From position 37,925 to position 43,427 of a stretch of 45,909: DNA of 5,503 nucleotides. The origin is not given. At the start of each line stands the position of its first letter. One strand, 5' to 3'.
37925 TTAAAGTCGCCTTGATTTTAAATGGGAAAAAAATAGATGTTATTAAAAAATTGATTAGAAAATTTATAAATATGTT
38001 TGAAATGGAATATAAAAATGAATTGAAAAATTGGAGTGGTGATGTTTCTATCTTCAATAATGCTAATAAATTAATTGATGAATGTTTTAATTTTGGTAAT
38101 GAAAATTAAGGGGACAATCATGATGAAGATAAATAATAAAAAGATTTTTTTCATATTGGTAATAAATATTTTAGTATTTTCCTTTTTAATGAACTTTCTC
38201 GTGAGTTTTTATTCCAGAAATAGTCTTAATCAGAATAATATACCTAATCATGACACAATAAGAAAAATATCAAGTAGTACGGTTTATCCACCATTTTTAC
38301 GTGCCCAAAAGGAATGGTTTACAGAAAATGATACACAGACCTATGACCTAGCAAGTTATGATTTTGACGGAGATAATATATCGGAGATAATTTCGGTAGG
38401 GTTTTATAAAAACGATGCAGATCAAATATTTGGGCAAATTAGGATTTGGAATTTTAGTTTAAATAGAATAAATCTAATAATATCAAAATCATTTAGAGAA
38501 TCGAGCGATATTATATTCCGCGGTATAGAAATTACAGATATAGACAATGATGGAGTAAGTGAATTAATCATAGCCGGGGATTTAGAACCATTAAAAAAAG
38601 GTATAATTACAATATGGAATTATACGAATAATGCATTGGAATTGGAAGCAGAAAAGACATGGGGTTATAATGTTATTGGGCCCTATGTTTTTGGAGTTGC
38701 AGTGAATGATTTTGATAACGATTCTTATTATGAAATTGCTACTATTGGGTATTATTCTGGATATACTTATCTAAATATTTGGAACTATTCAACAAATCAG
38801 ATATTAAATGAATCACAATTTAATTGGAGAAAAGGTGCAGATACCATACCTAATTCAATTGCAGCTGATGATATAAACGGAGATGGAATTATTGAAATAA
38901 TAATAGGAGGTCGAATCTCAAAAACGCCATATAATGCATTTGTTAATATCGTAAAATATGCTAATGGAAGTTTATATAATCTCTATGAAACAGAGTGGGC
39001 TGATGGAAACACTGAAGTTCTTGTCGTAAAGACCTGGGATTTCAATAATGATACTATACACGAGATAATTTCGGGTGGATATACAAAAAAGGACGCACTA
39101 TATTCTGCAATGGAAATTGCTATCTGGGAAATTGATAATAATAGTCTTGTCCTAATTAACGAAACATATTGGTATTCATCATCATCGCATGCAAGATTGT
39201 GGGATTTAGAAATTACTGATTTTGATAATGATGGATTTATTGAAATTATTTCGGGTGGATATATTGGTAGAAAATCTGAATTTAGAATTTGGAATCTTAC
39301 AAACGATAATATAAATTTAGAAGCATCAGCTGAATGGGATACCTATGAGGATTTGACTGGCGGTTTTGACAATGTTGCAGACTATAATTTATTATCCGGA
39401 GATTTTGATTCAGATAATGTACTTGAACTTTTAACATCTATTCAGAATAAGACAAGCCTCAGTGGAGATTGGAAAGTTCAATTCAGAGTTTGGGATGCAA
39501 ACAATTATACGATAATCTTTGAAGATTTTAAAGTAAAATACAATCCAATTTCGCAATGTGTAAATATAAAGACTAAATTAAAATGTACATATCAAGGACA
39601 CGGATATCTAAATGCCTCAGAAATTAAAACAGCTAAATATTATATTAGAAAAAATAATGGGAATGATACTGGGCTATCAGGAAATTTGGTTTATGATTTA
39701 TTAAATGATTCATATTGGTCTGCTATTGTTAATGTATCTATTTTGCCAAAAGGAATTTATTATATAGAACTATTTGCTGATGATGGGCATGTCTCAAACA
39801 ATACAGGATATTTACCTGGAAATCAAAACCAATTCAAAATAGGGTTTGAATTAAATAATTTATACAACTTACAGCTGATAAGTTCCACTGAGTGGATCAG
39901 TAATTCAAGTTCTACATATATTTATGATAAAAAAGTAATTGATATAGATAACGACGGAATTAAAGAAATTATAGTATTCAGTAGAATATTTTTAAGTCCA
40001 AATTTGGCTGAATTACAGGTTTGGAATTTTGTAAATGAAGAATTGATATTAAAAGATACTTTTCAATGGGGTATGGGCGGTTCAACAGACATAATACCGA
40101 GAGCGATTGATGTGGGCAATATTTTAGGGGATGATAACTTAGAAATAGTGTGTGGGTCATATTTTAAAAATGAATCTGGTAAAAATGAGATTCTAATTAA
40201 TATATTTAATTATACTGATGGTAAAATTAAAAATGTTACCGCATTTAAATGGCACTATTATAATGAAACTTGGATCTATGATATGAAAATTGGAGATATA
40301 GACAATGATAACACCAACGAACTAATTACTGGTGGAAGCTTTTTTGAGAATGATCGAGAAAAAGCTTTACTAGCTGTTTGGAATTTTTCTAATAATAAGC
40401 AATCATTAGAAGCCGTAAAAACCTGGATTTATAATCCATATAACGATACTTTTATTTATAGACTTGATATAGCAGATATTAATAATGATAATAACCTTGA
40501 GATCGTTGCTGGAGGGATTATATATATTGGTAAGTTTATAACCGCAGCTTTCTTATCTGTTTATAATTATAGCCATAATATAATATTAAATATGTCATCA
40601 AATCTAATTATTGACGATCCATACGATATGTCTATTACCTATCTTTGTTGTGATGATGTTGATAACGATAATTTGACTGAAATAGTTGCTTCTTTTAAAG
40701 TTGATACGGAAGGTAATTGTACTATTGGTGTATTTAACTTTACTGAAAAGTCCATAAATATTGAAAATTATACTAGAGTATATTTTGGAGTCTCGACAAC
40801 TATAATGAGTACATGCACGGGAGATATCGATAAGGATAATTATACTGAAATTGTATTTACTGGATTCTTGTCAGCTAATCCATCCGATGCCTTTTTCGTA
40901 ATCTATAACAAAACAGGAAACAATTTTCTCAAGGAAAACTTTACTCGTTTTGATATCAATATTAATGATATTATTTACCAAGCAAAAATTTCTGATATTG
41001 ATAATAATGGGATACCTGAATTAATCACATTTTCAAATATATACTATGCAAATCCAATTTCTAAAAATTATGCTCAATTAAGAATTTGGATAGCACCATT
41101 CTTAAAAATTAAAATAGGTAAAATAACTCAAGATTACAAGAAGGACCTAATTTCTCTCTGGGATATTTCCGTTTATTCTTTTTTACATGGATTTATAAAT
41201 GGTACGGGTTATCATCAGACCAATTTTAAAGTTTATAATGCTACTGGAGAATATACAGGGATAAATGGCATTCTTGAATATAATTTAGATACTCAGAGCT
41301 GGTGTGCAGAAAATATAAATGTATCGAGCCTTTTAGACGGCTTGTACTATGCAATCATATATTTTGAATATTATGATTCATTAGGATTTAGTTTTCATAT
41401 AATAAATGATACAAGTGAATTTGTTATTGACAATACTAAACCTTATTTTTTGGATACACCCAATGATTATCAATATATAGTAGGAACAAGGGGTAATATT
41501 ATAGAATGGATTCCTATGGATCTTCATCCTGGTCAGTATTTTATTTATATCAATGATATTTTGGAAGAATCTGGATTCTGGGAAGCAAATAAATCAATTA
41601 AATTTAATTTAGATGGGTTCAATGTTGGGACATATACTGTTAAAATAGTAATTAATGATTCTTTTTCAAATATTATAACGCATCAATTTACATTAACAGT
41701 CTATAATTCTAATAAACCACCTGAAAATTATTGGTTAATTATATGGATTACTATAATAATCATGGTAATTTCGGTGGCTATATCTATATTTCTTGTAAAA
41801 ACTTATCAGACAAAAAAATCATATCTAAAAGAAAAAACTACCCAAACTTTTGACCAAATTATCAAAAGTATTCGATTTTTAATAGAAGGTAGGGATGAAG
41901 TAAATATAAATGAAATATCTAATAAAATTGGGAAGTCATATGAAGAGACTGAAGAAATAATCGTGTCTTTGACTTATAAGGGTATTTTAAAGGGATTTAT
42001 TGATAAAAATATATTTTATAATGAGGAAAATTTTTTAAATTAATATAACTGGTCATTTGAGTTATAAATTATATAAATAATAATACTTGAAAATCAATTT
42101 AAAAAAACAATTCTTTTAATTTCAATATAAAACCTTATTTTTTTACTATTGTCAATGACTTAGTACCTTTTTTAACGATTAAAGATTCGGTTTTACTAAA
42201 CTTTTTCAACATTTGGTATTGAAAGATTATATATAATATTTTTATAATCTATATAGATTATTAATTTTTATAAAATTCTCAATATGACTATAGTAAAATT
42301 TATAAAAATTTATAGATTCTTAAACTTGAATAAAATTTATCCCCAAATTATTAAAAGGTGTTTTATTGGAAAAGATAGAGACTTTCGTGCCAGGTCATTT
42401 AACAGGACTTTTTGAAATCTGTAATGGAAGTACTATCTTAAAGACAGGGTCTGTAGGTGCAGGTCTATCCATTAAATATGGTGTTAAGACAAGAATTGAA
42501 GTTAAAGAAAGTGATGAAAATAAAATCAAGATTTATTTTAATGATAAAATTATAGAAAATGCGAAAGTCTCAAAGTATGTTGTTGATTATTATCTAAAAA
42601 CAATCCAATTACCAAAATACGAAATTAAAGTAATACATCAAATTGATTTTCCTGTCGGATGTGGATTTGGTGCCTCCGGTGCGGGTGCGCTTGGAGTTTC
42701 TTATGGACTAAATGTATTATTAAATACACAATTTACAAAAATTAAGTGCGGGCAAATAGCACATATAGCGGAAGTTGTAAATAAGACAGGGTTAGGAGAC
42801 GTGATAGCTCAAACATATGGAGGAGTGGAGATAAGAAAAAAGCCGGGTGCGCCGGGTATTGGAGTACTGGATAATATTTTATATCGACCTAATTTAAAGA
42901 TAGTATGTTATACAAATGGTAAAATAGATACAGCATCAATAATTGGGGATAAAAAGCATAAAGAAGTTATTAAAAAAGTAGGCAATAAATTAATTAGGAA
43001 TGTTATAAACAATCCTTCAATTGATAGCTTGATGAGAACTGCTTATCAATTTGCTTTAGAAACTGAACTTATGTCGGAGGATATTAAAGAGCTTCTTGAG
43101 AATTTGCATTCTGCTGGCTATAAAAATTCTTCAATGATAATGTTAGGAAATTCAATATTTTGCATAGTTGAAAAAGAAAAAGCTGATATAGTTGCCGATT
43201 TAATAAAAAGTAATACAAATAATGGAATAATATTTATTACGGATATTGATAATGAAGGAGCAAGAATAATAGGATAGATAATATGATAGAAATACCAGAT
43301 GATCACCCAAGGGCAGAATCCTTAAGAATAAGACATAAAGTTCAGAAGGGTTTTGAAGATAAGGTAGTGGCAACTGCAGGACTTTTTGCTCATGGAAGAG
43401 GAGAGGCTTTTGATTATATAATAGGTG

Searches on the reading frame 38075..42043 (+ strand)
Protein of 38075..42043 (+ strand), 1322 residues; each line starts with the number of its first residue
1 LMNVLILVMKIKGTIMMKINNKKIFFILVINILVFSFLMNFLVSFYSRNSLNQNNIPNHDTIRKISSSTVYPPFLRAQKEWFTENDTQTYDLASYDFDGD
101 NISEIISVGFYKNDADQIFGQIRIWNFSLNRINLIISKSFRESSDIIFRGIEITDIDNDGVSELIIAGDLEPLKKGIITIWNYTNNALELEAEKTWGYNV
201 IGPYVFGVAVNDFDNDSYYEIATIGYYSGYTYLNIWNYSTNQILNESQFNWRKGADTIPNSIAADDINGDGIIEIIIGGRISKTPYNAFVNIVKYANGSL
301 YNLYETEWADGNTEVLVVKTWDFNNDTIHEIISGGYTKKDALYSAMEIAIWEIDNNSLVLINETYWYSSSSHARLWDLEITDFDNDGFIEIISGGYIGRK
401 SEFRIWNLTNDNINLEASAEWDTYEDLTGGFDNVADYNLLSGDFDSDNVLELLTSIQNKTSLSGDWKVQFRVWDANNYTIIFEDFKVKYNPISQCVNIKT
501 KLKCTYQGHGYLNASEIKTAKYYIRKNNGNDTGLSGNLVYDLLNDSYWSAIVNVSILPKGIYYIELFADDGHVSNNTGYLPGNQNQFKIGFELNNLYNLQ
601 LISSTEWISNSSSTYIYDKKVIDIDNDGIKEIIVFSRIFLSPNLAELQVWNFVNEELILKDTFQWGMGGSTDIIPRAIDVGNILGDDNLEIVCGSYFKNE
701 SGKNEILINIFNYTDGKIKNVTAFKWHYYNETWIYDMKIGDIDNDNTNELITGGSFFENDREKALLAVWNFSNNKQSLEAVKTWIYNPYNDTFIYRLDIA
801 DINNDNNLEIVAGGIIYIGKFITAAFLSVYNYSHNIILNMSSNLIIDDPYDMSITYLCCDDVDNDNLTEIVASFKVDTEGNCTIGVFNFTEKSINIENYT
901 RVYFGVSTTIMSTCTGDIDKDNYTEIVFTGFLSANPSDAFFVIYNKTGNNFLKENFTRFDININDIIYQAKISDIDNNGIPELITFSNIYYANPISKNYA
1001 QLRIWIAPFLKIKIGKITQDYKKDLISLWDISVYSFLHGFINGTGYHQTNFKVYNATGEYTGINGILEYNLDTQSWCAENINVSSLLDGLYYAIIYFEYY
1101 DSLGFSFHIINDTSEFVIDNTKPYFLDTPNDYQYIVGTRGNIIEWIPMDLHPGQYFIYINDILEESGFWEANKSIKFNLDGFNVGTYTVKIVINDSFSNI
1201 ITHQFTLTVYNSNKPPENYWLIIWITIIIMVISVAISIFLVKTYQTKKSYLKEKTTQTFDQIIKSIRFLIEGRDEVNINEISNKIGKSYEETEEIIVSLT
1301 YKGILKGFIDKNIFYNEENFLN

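Call 8: search_protein_families(library=pfam, proteins=[window:38075-42043:+])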
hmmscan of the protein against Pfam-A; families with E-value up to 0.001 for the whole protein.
window:38075-42043:+ (1322 aa): 3 families
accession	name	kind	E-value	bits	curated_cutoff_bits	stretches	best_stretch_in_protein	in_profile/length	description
PF13517.12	FG-GAP_3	-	1.3e-23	83.8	26.9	0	322-392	1-60/61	FG-GAP-like repeat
PF01839.29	FG-GAP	-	8.5e-08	32.4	22.1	0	260-278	3-21/37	FG-GAP repeat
PF14783.12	BBS2_Mid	-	0.00015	22.3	27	0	76-106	67-97/108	Ciliary BBSome complex subunit 2, middle region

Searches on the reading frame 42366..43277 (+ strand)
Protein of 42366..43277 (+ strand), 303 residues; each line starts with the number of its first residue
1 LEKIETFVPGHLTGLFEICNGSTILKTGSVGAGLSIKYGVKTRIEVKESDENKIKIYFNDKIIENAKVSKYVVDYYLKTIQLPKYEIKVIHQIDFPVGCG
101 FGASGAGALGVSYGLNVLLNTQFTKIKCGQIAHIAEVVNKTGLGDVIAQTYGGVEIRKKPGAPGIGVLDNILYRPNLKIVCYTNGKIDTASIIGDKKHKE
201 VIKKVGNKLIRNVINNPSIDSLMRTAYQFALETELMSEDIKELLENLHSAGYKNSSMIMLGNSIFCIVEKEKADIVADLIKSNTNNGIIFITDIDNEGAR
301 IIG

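Call 52: search_protein_families(library=pfam, proteins=[window:42366-43277:+], max_evalue=0.0001)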
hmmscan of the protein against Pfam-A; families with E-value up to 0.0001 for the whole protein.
window:42366-43277:+ (303 aa): 1 family
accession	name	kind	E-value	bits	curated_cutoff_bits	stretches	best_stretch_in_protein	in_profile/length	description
PF00288.32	GHMP_kinases_N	-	2.1e-09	37.9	22.3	1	72-153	6-87/87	GHMP kinases N terminal domain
